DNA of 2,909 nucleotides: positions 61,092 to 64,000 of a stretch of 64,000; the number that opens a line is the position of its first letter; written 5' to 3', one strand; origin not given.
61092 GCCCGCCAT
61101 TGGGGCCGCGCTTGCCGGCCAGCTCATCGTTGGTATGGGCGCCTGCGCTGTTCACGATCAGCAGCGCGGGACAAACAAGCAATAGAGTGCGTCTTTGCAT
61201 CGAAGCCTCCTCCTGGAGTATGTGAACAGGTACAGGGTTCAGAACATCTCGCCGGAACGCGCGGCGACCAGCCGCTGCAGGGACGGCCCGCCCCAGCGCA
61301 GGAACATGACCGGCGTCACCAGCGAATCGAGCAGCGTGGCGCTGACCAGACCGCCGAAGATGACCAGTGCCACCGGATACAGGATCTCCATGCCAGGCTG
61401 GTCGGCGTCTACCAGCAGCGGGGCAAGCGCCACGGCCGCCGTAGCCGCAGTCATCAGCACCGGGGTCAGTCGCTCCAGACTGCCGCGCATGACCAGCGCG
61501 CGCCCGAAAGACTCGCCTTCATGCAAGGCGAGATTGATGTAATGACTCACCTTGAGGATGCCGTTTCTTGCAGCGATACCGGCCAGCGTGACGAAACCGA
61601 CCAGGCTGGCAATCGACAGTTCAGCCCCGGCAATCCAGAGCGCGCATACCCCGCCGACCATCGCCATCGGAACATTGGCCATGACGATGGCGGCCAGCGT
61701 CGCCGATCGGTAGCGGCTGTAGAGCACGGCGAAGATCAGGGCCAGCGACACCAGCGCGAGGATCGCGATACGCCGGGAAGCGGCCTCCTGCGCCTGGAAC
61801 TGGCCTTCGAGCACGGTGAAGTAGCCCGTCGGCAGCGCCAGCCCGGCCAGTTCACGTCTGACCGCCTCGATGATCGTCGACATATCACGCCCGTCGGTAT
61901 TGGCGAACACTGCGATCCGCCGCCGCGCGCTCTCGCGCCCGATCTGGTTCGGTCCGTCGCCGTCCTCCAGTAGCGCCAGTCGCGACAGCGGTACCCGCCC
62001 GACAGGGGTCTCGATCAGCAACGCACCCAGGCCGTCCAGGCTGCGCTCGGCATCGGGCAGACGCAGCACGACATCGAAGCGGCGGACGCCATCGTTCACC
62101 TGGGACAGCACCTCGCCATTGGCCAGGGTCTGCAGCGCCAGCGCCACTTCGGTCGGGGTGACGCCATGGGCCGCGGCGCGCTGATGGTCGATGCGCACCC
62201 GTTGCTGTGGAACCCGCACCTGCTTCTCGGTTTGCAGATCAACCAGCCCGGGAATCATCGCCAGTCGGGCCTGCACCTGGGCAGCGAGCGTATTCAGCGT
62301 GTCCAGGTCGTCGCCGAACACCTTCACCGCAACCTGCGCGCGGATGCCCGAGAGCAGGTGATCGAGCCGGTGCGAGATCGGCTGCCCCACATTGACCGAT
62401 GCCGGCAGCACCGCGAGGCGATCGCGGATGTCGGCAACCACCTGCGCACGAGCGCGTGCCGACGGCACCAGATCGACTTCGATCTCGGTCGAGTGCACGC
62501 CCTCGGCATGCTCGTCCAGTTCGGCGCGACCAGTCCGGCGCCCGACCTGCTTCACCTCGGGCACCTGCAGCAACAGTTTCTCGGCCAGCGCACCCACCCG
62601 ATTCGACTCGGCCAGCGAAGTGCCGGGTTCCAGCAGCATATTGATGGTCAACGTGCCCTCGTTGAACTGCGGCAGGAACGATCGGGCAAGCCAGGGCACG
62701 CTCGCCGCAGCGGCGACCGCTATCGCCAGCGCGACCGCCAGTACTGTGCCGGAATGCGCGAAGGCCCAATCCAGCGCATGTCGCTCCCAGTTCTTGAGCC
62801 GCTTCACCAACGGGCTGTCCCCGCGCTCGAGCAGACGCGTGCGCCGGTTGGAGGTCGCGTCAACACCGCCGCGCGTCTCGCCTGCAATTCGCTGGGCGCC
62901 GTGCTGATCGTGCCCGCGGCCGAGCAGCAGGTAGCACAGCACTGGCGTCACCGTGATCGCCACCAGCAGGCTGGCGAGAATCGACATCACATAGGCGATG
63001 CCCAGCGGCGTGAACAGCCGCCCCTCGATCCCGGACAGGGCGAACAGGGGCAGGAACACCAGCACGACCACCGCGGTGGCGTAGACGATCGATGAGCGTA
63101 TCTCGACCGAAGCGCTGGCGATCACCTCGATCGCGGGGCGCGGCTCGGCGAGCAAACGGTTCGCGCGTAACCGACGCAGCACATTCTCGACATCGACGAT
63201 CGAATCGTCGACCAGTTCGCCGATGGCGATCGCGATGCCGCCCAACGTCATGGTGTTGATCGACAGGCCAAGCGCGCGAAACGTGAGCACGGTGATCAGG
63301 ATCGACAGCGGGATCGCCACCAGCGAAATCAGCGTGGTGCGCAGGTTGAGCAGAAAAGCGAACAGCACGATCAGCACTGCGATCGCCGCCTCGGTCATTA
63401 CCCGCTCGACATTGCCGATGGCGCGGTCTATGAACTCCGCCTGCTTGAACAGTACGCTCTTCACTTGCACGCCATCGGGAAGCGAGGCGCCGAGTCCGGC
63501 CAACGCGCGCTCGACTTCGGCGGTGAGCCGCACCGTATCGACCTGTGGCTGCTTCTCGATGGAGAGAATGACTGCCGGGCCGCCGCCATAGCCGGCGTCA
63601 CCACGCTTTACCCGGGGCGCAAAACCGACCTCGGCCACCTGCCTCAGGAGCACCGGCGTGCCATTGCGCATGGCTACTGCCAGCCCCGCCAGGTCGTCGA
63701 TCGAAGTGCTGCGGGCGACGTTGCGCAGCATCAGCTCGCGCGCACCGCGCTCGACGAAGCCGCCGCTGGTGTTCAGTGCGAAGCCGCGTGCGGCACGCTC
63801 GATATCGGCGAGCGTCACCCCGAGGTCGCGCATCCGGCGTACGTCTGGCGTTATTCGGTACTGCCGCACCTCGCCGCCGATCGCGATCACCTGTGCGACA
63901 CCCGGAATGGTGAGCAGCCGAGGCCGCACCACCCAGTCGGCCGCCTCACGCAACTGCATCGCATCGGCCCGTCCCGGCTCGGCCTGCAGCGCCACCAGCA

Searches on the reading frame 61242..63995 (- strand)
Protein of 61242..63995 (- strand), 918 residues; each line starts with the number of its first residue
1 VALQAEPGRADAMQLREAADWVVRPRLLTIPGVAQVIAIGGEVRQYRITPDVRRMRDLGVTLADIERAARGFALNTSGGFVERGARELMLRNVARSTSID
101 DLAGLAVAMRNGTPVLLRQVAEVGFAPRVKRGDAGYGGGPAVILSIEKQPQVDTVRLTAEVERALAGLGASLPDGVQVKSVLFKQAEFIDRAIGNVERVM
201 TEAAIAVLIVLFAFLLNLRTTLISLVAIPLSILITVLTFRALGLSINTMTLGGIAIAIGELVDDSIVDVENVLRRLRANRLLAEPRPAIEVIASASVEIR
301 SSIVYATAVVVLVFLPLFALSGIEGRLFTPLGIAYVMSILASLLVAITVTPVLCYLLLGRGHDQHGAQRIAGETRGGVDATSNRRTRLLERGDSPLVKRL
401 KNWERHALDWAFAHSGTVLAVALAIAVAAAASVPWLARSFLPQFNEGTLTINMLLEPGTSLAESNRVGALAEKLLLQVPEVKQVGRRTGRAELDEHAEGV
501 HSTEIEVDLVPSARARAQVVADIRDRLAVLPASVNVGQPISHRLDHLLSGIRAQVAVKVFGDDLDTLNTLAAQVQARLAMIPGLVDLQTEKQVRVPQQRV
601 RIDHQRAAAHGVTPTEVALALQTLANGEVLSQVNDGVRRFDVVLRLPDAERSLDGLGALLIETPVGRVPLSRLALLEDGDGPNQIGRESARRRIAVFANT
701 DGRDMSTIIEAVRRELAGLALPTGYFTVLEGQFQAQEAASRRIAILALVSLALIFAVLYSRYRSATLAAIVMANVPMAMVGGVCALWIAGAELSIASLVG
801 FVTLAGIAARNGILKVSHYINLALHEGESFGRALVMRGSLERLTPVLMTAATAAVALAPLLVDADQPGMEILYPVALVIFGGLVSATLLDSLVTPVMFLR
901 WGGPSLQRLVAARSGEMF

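Call 93: search_protein_families(library=pfam, proteins=[window:61242-63995:-], max_evalue=0.00001)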
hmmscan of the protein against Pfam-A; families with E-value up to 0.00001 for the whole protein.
window:61242-63995:- (918 aa): 1 family
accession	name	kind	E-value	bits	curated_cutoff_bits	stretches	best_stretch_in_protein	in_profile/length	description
PF00873.25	ACR_tran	-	5.4e-199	663.8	28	1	3-899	141-1018/1021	AcrB/AcrD/AcrF family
